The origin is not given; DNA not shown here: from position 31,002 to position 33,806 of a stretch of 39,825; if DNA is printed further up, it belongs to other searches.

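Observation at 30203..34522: Orphan glycyl-radical enzyme + activase + divergent AraC regulator, with no linked pathway genes, in an aerobic-looking myxobacteria-like neighbourhood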

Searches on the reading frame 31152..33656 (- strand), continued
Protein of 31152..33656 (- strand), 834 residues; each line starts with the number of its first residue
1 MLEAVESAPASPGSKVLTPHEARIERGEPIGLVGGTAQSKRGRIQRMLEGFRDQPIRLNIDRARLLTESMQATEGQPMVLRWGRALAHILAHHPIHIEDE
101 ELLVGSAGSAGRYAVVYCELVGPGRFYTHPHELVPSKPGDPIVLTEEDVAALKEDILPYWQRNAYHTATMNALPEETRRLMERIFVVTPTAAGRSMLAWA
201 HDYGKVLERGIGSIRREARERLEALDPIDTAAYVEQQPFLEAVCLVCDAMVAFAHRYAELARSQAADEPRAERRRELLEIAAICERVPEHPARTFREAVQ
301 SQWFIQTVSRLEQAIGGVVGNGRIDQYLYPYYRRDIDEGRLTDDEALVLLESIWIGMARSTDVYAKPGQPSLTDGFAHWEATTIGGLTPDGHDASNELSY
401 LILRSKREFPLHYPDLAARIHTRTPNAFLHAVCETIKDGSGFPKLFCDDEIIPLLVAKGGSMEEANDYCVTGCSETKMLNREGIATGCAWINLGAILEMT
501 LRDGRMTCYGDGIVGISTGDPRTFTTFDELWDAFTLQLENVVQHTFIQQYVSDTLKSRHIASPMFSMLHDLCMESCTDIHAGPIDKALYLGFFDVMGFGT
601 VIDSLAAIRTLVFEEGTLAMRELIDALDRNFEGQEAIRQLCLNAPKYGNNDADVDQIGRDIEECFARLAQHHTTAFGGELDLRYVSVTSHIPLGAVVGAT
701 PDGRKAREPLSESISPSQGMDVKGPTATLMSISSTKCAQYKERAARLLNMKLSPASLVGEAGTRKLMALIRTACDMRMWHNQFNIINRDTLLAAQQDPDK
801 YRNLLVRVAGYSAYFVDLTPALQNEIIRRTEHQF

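Call 18: find_encoding_contigs(protein=P0087, flank=10000, max_places=4)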
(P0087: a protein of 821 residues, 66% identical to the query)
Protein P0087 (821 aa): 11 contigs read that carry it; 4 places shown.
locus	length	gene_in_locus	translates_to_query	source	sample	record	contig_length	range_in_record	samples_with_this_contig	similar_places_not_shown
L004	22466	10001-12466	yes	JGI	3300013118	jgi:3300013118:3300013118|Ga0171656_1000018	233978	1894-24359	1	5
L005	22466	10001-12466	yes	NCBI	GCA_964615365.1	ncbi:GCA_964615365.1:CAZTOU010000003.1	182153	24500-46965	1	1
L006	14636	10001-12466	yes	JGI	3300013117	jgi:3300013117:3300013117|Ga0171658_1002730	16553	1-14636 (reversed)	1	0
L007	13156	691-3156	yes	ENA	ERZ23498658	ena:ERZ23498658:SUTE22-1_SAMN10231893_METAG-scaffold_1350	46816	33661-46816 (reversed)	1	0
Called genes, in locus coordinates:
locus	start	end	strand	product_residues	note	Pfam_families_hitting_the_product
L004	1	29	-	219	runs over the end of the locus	PF13085:Fer2_3, PF13510:Fer2_4 (weak)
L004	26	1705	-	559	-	PF00890:FAD_binding_2, PF01266:DAO (weak), PF03486:HI0933_like (faint), PF07992:Pyr_redox_2 (faint), PF12831:FAD_oxidored (weak), PF02910:Succ_DH_flav_C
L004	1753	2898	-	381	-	PF00144:Beta-lactamase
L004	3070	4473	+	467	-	PF00989:PAS, PF08448:PAS_4, PF13426:PAS_9, PF00158:Sigma54_activat, PF14532:Sigma54_activ_2, PF07728:AAA_5 (weak), PF25601:AAA_lid_14, PF02954:HTH_8, +2 more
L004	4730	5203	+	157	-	PF00027:cNMP_binding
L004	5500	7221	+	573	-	PF01266:DAO (faint), PF01593:Amino_oxidase (faint), PF07992:Pyr_redox_2 (faint), PF13450:NAD_binding_8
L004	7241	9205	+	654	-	PF00724:Oxidored_FMN, PF01262:AlaDh_PNT_C (weak), PF07992:Pyr_redox_2, PF00070:Pyr_redox (weak), PF00890:FAD_binding_2 (weak), PF01134:GIDA (weak), PF12831:FAD_oxidored, PF13450:NAD_binding_8, +1 more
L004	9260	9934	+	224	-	PF00440:TetR_N, PF17932:TetR_C_24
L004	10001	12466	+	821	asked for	PF02901:PFL-like, PF01228:Gly_radical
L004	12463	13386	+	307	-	PF13353:Fer4_12, PF12837:Fer4_6 (faint), PF04055:Radical_SAM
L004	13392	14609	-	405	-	PF00266:Aminotran_5, PF01212:Beta_elim_lyase (weak)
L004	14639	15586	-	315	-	PF01592:NifU_N, PF04324:Fer2_BFD, PF01106:NifU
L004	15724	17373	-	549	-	PF01494:FAD_binding_3 (faint), PF01946:Thi4, PF00890:FAD_binding_2 (faint), PF01266:DAO (faint), PF01593:Amino_oxidase, PF12831:FAD_oxidored (weak), PF13450:NAD_binding_8 (weak)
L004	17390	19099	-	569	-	PF00890:FAD_binding_2 (faint), PF01266:DAO (faint), PF13450:NAD_binding_8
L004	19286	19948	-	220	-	PF09459:EB_dh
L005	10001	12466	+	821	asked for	PF02901:PFL-like, PF01228:Gly_radical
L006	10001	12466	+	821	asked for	PF02901:PFL-like, PF01228:Gly_radical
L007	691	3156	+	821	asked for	PF02901:PFL-like, PF01228:Gly_radical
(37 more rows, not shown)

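Call 19: find_encoding_contigs(protein=P0095, flank=10000, max_places=2)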
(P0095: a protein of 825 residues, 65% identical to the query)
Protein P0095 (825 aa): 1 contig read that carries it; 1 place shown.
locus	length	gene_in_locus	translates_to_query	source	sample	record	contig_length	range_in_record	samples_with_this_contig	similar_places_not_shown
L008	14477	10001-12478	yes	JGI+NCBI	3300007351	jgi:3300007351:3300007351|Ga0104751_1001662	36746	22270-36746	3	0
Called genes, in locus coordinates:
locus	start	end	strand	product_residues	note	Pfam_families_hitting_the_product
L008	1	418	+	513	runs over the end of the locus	PF01019:G_glu_transpept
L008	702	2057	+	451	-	PF00672:HAMP, PF00989:PAS, PF08448:PAS_4, PF13188:PAS_8 (weak), PF08447:PAS_3, PF13426:PAS_9, PF00512:HisKA, PF02518:HATPase_c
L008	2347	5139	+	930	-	PF00005:ABC_tran (faint), PF02463:SMC_N (faint), PF13191:AAA_16 (faint), PF13304:AAA_21 (faint), PF13401:AAA_22 (faint), PF13476:AAA_23 (faint), PF17760:UvrA_inter, PF17755:UvrA_DNA-bind, +2 more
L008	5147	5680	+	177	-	PF03266:NTPase_1, PF13401:AAA_22 (weak)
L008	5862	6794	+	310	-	PF04055:Radical_SAM, PF16199:Radical_SAM_C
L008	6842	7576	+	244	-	PF04405:ScdA_N, PF01814:Hemerythrin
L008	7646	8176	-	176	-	-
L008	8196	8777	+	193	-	-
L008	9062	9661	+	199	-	PF00440:TetR_N, PF17932:TetR_C_24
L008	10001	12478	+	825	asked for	PF02901:PFL-like, PF01228:Gly_radical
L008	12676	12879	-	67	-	-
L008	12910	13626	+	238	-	PF00037:Fer4 (weak), PF12837:Fer4_6 (weak), PF13237:Fer4_10 (faint), PF04055:Radical_SAM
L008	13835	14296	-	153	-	PF09500:YiiD_C, PF14539:DUF4442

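Call 20: find_encoding_contigs(protein=P0069, flank=10000, max_places=3)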
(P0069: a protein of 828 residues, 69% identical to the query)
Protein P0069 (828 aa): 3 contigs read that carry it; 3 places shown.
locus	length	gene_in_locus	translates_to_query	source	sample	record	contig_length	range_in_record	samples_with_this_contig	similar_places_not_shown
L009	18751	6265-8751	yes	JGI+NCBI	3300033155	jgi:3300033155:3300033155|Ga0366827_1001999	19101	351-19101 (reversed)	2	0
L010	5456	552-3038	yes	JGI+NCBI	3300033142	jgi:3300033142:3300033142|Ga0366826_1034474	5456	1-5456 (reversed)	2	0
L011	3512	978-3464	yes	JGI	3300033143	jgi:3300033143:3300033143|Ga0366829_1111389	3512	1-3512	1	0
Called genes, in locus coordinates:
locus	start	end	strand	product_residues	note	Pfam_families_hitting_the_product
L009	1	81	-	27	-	?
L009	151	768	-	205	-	PF01048:PNP_UDP_1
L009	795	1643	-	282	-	PF01209:Ubie_methyltran, PF13489:Methyltransf_23, PF13847:Methyltransf_31, PF08241:Methyltransf_11, PF08242:Methyltransf_12 (weak), PF13649:Methyltransf_25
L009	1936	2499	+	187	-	PF10544:T5orf172 (weak)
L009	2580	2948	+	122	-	-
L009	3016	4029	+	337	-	PF13310:Virulence_RhuM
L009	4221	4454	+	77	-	PF01402:RHH_1 (weak)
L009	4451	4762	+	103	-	PF02452:PemK_toxin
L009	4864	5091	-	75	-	PF02604:PhdYeFM_antitox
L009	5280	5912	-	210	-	PF00440:TetR_N, PF17918:TetR_C_15 (weak)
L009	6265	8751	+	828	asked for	PF02901:PFL-like, PF01228:Gly_radical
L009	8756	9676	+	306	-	PF13353:Fer4_12, PF04055:Radical_SAM, PF13237:Fer4_10 (faint), PF12838:Fer4_7 (weak), PF13187:Fer4_9 (weak), PF13484:Fer4_16 (faint), PF00037:Fer4 (weak), PF12837:Fer4_6 (weak), +1 more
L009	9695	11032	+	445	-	PF13520:AA_permease_2, PF00324:AA_permease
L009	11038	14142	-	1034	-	PF00873:ACR_tran, PF03176:MMPL (faint), PF02355:SecD_SecF_C (faint)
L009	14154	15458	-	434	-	-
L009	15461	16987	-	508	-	PF02321:OEP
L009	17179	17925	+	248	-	PF00535:Glycos_transf_2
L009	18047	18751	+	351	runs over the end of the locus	?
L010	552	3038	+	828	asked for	PF02901:PFL-like, PF01228:Gly_radical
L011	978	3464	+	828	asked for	PF02901:PFL-like, PF01228:Gly_radical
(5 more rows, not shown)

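Call 25: find_related_loci(query=window:31152-33656:-, collection=genome_contigs, flank=8000)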
Query window:31152-33656:- (834 aa) in genome_contigs; peptide patterns used: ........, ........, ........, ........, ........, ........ (x = any residue, [..] = any of these).
56 stretches matched a pattern; 40 encode a relative of the query (tblastn E <= 1e-3); 40 distinct loci.
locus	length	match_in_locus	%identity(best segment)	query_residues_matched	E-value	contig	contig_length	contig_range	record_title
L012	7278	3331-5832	94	1-834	0e+0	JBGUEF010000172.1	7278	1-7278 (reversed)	MAG: Deltaproteobacteria bacterium isolate 35D-01 NODE_172_length_7278_cov_3.201916, whole genome shotgun sequence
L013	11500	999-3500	92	1-834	0e+0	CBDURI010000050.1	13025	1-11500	MAG TPA_asm: uncultured bacterium isolate SRR21487744_binner13_Refined_51 genome assembly, contig: ERZ25748493.1735, who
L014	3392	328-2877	90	1-834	0e+0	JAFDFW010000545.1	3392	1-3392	MAG: Deltaproteobacteria bacterium isolate Meg22_02_Bin_93 Meg22_02_Bin_93_scaffold_143505, whole genome shotgun sequenc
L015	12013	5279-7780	89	1-834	0e+0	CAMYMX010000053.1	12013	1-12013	MAG: uncultured Polyangiaceae bacterium isolate FCS_M_Myxococcota_13.1 genome assembly, contig: NODE_5298_length_12013_c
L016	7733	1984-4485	90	1-834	0e+0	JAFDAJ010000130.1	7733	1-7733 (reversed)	MAG: Deltaproteobacteria bacterium isolate AB_1215_Bin_95 AB_1215_Bin_95_scaffold_10581, whole genome shotgun sequence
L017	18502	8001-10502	90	1-834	0e+0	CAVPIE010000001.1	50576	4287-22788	MAG: uncultured delta proteobacterium isolate MFD09964.bin.1.42 genome assembly, contig: contig_11080, whole genome shot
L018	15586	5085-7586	90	1-834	0e+0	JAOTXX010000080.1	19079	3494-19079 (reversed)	MAG: Myxococcales bacterium isolate 21_Jan_SF_Bin28 21_Jan_SF_Bin28_scaffold_1773_c1, whole genome shotgun sequence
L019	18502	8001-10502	87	1-834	0e+0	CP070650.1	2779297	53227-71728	MAG: Myxococcales bacterium isolate bin861 chromosome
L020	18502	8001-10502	89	1-834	0e+0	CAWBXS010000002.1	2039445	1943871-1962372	MAG: uncultured delta proteobacterium isolate MFD09779.bin.1.65 genome assembly, contig: contig_12174, whole genome shot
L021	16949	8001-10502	85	1-834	0e+0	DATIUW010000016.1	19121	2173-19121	MAG TPA_asm: Polyangiales bacterium isolate SMAG_U15991 k141_520195, whole genome shotgun sequence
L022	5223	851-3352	84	1-834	0e+0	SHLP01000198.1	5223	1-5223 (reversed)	MAG: Deltaproteobacteria bacterium isolate MetaBAT.bin.10 NODE_5817_length_5223_cov_16.741293, whole genome shotgun sequ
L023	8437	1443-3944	87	1-834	0e+0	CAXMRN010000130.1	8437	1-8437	MAG: uncultured Polyangiaceae bacterium isolate 07C-BC-St07_bin.2.orig genome assembly, contig: k141_3694136, whole geno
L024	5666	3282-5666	89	1-795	0e+0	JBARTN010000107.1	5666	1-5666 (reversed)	MAG: Polyangiales bacterium isolate MFD12925_ilm_asm_bin34 k127_358069, whole genome shotgun sequence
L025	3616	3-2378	89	43-834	0e+0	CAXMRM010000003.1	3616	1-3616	MAG: uncultured Myxococcota bacterium isolate 07C-BC-St05_bin.21.orig genome assembly, contig: k141_4337977, whole genom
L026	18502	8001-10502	83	1-834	0e+0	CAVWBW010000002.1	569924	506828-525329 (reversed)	MAG: uncultured delta proteobacterium isolate MFD03804.bin.1.273 genome assembly, contig: contig_2236, whole genome shot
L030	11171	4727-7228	82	1-834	0e+0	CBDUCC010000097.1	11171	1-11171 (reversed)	MAG TPA_asm: uncultured Myxococcales bacterium isolate ERR2431956_metabat2_51 genome assembly, contig: ERZ23880148.1812,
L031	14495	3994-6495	83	1-834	0e+0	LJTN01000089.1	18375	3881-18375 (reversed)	MAG: Myxococcales bacterium SG8_38 WOR_8-12_7615, whole genome shotgun sequence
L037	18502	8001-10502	75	1-834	0e+0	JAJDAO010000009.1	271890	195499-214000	MAG: Deltaproteobacteria bacterium isolate OFTM73 OFTM73_8, whole genome shotgun sequence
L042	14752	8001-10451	64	15-834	0e+0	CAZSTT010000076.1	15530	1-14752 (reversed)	MAG TPA_asm: uncultured Thermodesulfobacteriota bacterium isolate SRP302447_co1_800 genome assembly, contig: NODE_10048_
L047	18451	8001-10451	64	14-834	0e+0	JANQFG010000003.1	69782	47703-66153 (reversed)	MAG: bacterium isolate PL23a_bin.76 k99_2348686, whole genome shotgun sequence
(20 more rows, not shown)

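Call 29: search_protein_families(library=pfam, proteins=[L030:8178-9611:-, L042:4982-5818:+, L037:1048-3552:+, L037:3608-5161:+, L037:5264-6364:+, L037:12112-14130:+, L019:11436-12140:+, L019:12679-13863:+, L031:7963-9831:-, L031:2482-3168:-])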
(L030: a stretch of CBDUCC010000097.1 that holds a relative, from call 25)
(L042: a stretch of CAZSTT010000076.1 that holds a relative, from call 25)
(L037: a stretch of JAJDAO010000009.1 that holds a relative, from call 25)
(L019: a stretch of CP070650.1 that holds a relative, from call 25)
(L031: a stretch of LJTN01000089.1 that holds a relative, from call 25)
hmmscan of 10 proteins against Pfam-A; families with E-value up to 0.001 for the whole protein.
L030:8178-9611:- (477 aa): 2 families
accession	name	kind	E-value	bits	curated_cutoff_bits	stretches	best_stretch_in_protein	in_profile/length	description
PF03007.21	WS_DGAT_cat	-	3.8e-59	201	23.6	1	9-275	1-263/263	Wax ester synthase/diacylglycerol acyltransferase catalytic domain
PF06974.18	WS_DGAT_C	-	1.5e-32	113.1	20.7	1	316-459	2-144/145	WS/DGAT C-terminal domain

L042:4982-5818:+ (278 aa): 4 families
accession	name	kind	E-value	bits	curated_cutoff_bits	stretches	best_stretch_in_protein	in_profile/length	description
PF13561.12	adh_short_C2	-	1e-57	195.9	27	1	14-273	1-234/236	Enoyl-(Acyl carrier protein) reductase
PF00106.31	adh_short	-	2.1e-49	168.1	26.6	1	8-212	1-188/195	short chain dehydrogenase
PF23441.1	SDR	-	2.5e-07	30.8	27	1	77-274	66-255/258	SDR-like rossmann domain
PF08659.16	KR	-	2.5e-05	24.7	22.6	1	10-178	3-154/180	KR domain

L037:1048-3552:+ (834 aa): 3 families
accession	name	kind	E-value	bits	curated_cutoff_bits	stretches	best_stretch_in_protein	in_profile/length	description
PF00534.26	Glycos_transf_1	-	6.7e-15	55.5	26.4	1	267-440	7-170/172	Glycosyl transferases group 1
PF13692.12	Glyco_trans_1_4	-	3.2e-14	53.8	27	1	275-428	2-142/142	Glycosyl transferases group 1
PF13439.12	Glyco_transf_4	-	8e-06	26.4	28.5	1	102-254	3-166/170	Glycosyltransferase Family 4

L037:3608-5161:+ (517 aa): 1 family
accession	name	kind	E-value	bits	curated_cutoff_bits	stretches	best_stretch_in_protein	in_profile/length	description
PF04041.19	Glyco_hydro_130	-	1.9e-27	96.5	26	1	287-509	84-315/320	beta-1,4-mannooligosaccharide phosphorylase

L037:5264-6364:+ (366 aa): 4 families
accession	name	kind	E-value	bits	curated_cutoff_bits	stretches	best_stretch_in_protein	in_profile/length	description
PF00534.26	Glycos_transf_1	-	6.6e-22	78.3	26.4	1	189-327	11-156/172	Glycosyl transferases group 1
PF13692.12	Glyco_trans_1_4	-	2.7e-17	63.8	27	1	195-327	3-140/142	Glycosyl transferases group 1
PF13439.12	Glyco_transf_4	-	4.8e-06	27.2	28.5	1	47-145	5-122/170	Glycosyltransferase Family 4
PF13524.12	Glyco_trans_1_2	-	9.1e-05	22.9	25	1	211-344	5-131/144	Glycosyl transferase-like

L037:12112-14130:+ (672 aa): 3 families
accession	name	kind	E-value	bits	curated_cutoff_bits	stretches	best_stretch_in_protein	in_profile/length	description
PF13387.12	Lnb_N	-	1.5e-54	184.6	22.2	1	164-337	2-174/175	Lnb N-terminal periplasmic domain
PF25222.1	DUF7840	-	3.4e-37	128.7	27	1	447-665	3-218/224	Domain of unknown function (DUF7840)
PF25225.1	DUF7843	-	1.9e-17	63.9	25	1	64-147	2-78/79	Domain of unknown function (DUF7843)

L019:11436-12140:+ (234 aa): 0 families

L019:12679-13863:+ (394 aa): 1 family
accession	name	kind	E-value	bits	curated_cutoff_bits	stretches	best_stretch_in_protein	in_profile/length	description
PF09587.15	PGA_cap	-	2.6e-79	266.7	27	1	34-314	1-255/255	Bacterial capsule synthesis protein PGA_cap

L031:7963-9831:- (622 aa): 2 families
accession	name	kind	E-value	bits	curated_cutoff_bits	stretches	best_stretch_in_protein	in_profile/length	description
PF03949.21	Malic_M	-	2.6e-88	296.1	23.5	1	328-588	1-257/258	Malic enzyme, NAD binding domain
PF00390.24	malic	-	1.6e-67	227.3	23.1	1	139-318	2-182/182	Malic enzyme, N-terminal domain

L031:2482-3168:- (228 aa): 0 families

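Call 48: search_protein_representatives(protein=window:31152-33656:-)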
Query: 834 residues. Proteins with E-value up to 0.001 (for the whole library): 8751; up to 1e-10: 4764; up to 1e-30: 2092. The best 150 are listed.
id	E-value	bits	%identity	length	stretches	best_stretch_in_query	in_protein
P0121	2.4e-279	945.5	53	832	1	17-833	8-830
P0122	3.6e-265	898.6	51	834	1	15-833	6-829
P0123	2.9e-244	829.4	50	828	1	14-834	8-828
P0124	2.0e-241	820.0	48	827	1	17-834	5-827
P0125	1.6e-237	807.1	51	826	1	42-832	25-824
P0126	6.8e-235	798.4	55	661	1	195-833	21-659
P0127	1.0e-232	791.2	49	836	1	42-832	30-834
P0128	3.7e-226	769.5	77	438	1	15-444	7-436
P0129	4.3e-226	769.3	46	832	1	43-831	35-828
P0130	2.1e-208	710.8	58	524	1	311-832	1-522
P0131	8.3e-201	685.7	42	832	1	55-833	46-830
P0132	2.9e-189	647.5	43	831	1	43-833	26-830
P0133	1.6e-176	605.4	40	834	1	42-824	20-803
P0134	6.2e-174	596.8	39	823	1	39-833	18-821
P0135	4.7e-172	590.6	43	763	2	338-830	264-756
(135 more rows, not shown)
